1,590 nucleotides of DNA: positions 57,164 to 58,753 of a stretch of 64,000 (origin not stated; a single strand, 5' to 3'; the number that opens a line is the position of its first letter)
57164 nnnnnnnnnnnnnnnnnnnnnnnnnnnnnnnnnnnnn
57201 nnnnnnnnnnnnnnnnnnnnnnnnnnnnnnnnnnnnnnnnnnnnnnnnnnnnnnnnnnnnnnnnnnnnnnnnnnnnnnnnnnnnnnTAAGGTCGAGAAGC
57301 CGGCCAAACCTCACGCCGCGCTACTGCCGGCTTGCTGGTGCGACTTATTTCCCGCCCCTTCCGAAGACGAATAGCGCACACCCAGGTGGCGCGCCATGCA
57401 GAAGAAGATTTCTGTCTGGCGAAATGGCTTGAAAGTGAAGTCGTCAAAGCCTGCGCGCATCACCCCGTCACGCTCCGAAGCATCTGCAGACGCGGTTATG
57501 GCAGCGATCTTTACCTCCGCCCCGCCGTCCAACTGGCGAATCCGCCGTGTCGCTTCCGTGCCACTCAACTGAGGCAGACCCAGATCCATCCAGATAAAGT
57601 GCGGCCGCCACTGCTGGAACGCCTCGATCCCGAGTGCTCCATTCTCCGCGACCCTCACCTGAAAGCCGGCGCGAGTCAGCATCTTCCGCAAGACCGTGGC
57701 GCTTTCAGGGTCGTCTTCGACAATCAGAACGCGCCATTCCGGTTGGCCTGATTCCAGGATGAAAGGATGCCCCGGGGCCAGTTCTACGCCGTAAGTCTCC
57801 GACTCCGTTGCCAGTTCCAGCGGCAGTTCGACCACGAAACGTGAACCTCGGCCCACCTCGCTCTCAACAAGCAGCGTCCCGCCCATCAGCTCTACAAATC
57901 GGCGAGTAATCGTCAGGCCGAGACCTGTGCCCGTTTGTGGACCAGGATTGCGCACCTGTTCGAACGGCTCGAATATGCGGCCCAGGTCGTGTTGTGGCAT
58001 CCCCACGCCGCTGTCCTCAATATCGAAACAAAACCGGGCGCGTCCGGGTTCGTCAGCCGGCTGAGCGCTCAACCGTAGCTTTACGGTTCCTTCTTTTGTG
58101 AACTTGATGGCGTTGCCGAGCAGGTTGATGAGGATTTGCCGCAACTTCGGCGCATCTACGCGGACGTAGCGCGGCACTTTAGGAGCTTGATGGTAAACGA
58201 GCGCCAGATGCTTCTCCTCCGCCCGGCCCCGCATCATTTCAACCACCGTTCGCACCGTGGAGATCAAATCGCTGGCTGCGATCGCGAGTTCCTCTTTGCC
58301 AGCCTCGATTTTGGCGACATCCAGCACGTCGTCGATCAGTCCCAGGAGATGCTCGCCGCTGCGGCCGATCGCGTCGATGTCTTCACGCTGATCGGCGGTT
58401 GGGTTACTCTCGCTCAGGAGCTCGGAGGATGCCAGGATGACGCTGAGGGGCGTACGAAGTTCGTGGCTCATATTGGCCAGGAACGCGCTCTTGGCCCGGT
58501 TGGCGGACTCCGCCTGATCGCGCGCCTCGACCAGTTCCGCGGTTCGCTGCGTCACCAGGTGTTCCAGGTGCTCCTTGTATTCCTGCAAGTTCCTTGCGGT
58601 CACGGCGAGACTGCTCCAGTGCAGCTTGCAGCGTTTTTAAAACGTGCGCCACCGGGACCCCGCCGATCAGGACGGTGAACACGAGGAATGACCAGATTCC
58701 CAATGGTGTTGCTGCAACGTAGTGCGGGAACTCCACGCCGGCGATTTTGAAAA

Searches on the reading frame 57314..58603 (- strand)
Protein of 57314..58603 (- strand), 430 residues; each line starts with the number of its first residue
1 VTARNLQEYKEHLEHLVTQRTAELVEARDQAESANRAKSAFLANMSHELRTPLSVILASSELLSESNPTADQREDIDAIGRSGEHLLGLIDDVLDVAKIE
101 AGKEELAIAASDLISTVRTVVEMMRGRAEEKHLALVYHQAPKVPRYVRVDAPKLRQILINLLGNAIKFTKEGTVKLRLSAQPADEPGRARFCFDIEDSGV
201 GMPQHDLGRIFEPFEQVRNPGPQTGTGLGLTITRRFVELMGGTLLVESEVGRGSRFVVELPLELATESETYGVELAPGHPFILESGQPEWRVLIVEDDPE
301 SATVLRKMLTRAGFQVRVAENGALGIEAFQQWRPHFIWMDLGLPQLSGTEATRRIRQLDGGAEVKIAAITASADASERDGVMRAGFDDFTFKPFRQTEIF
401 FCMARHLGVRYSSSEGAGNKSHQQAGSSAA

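Call 3: search_protein_families(library=pfam, proteins=[window:57314-58603:-], max_evalue=0.1)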
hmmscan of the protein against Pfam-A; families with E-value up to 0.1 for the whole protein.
window:57314-58603:- (430 aa): 5 families
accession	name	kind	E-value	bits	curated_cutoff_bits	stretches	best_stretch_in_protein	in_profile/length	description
PF02518.31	HATPase_c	-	7e-29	100.9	26.4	1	150-263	2-110/111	Histidine kinase-, DNA gyrase B-, and HSP90-like ATPase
PF00072.30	Response_reg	-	6.4e-22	78.3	30.2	1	292-399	1-106/111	Response regulator receiver domain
PF00512.31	HisKA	-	4.9e-21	75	26.9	1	37-102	1-66/66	His Kinase A (phospho-acceptor) domain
PF24729.2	Acb2_Tad1_hairpin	-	0.031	14.9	27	0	68-112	5-44/58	Acb2/Tad1, hairpin domain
PF23198.2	PDE8A_N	-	0.044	14.1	29.6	1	290-382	10-104/147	PDE8A-like, N-terminal domain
